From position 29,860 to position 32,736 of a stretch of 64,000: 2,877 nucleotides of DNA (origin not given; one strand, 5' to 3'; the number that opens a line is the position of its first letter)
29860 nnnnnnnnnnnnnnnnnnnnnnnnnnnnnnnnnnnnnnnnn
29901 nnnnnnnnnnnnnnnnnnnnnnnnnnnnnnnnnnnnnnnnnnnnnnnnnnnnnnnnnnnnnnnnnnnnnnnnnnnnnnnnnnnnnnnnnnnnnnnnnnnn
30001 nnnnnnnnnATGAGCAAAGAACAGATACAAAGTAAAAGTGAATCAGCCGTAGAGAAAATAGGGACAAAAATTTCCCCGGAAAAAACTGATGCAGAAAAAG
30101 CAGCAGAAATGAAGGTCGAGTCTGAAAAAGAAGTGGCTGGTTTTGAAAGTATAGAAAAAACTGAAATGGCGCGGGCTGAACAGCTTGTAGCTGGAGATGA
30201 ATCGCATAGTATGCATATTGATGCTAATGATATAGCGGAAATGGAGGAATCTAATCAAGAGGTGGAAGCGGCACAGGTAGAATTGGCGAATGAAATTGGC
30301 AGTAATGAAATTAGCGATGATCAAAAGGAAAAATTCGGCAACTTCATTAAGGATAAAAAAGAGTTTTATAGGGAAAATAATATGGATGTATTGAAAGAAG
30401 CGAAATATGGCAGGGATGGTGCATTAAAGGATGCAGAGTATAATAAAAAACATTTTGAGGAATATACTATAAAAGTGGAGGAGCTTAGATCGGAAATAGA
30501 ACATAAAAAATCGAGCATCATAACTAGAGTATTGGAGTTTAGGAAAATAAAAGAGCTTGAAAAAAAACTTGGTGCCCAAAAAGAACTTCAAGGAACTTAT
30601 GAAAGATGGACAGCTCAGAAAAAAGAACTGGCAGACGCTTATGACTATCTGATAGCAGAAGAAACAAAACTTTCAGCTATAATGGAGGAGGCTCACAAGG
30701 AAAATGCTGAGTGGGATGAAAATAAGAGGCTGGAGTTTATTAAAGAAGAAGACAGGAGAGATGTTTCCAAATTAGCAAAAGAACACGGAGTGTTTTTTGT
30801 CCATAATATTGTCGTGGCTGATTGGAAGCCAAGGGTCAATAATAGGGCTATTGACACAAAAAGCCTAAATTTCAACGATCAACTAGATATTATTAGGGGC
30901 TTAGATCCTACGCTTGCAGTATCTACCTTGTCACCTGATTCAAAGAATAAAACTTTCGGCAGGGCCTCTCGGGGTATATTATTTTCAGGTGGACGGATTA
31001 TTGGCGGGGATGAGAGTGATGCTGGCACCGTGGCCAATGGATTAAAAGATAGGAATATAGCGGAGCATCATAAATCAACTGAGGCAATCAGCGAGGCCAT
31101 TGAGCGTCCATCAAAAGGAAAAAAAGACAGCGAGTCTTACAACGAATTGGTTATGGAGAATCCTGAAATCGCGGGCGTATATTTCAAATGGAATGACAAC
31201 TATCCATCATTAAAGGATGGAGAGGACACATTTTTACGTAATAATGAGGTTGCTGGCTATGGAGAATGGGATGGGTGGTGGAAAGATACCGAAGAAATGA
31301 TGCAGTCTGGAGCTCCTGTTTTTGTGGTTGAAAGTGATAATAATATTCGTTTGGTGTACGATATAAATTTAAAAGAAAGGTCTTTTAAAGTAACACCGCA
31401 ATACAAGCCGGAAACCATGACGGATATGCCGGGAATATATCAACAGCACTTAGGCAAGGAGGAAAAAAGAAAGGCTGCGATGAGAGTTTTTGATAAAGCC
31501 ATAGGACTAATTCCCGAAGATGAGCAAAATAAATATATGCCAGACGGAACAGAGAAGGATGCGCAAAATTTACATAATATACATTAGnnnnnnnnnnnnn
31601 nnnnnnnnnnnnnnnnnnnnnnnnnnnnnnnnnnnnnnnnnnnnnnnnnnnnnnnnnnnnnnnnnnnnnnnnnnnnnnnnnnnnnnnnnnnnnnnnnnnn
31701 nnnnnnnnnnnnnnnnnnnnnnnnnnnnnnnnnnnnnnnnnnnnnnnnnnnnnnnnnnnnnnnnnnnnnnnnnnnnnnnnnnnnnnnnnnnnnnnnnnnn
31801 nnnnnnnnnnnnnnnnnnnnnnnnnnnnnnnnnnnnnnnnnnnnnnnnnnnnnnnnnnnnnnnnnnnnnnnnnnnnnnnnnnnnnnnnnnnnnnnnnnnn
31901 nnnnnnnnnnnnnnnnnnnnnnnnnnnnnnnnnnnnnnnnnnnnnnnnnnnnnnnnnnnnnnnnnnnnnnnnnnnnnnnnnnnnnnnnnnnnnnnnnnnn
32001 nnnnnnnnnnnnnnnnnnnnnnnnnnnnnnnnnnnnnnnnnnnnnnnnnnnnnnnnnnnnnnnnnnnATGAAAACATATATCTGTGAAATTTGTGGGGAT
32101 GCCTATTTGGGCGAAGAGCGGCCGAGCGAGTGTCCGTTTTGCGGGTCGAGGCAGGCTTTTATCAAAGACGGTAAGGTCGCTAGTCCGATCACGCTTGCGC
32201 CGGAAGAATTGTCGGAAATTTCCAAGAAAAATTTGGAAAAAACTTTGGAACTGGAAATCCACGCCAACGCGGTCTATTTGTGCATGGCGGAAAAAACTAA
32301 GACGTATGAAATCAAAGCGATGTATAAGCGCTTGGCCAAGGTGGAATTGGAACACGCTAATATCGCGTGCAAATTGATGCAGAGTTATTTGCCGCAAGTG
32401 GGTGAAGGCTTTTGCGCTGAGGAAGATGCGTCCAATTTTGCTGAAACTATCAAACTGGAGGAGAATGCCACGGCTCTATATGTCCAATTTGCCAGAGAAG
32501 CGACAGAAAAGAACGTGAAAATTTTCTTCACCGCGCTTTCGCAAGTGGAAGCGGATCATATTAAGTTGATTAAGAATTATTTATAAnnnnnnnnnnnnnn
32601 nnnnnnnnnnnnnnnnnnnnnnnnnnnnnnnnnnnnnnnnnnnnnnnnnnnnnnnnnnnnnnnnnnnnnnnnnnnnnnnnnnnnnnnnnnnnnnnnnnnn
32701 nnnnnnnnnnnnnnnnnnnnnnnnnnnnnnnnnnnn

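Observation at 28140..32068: tRNA-Thr-adjacent variable locus with nested duplications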

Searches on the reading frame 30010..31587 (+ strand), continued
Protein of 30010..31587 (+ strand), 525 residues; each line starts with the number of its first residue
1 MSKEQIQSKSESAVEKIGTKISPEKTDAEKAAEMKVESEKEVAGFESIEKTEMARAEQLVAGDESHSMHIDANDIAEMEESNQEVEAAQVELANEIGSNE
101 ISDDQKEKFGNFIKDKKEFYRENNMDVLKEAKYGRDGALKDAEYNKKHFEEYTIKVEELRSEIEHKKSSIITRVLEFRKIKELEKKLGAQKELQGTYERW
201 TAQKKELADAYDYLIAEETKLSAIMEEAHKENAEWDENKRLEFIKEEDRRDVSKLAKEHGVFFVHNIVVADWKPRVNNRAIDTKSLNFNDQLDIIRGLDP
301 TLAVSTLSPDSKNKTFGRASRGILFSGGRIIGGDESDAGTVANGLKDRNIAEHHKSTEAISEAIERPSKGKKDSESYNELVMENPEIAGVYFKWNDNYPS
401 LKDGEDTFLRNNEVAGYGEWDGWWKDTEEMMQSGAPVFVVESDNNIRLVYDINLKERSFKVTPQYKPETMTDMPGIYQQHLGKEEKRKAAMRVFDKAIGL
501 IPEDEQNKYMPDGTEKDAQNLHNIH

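Call 87: find_encoding_contigs(protein=P0016, flank=6000, max_places=2)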
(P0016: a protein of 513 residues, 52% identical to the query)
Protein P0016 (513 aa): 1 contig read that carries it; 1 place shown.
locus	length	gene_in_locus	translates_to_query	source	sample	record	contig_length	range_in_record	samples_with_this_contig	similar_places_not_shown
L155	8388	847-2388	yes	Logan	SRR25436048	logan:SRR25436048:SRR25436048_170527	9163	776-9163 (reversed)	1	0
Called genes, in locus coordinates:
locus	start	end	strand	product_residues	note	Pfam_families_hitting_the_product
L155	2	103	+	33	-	?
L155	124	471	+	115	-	-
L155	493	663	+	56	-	-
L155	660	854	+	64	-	-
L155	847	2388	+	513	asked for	-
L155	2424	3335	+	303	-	PF02775:TPP_enzyme_C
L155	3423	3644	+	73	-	PF07866:DUF1653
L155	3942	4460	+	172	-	PF27353:MJ0401 (faint), PF02915:Rubrerythrin (faint)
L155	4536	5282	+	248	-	PF02535:Zip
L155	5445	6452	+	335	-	PF03462:PCRF, PF00472:RF-1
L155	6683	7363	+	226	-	PF00005:ABC_tran, PF13304:AAA_21 (faint)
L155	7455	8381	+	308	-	PF18075:FtsX_ECD, PF02687:FtsX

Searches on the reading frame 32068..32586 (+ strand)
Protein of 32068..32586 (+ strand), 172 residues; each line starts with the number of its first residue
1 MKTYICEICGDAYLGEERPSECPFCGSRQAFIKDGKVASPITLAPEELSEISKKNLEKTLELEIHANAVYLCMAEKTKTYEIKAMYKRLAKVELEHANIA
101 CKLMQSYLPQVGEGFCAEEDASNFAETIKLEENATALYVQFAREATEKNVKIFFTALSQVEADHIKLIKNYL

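Call 6: search_protein_families(library=pfam, proteins=[window:32068-32586:+], max_evalue=0.1)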
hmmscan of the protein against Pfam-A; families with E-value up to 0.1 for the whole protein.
window:32068-32586:+ (172 aa): 11 families
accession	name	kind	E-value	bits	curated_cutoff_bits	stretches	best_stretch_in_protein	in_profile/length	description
PF02915.23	Rubrerythrin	-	1.4e-10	42.1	22.8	2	54-111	1-60/137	Rubrerythrin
PF21349.2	RUBY_RBDX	-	1.4e-05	24.9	26.5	1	4-29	1-26/30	Rubrerythrin, rubredoxin-like domain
PF13668.12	Ferritin_2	-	0.002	18.7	24.7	1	60-171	10-135/138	Ferritin-like domain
PF09537.16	DUF2383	-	0.0026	18.3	30.8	0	123-171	5-53/111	Domain of unknown function (DUF2383)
PF11553.14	DUF3231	-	0.016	15.3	29.6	0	134-172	31-69/165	Protein of unknown function (DUF3231)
PF08273.17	Zn_Ribbon_Prim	-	0.026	15.3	23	0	17-31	1-15/37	Zinc-binding domain of primase-helicase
PF23455.1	DUF7129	-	0.033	14.4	30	1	3-28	11-36/45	Domain of unknown function (DUF7129)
PF14354.12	Lar_restr_allev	-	0.048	14.4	28.6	1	21-39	5-23/58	Restriction alleviation protein Lar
PF12472.13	DUF3693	-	0.052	13.6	21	0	71-92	3-28/60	Phage related protein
PF08271.17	Zn_Ribbon_TF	-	0.091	12.8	29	0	22-34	3-14/43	TFIIB zinc-binding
PF01155.25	HypA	-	0.097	13.1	28.9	0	4-36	71-103/112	Hydrogenase/urease nickel incorporation, metallochaperone, hypA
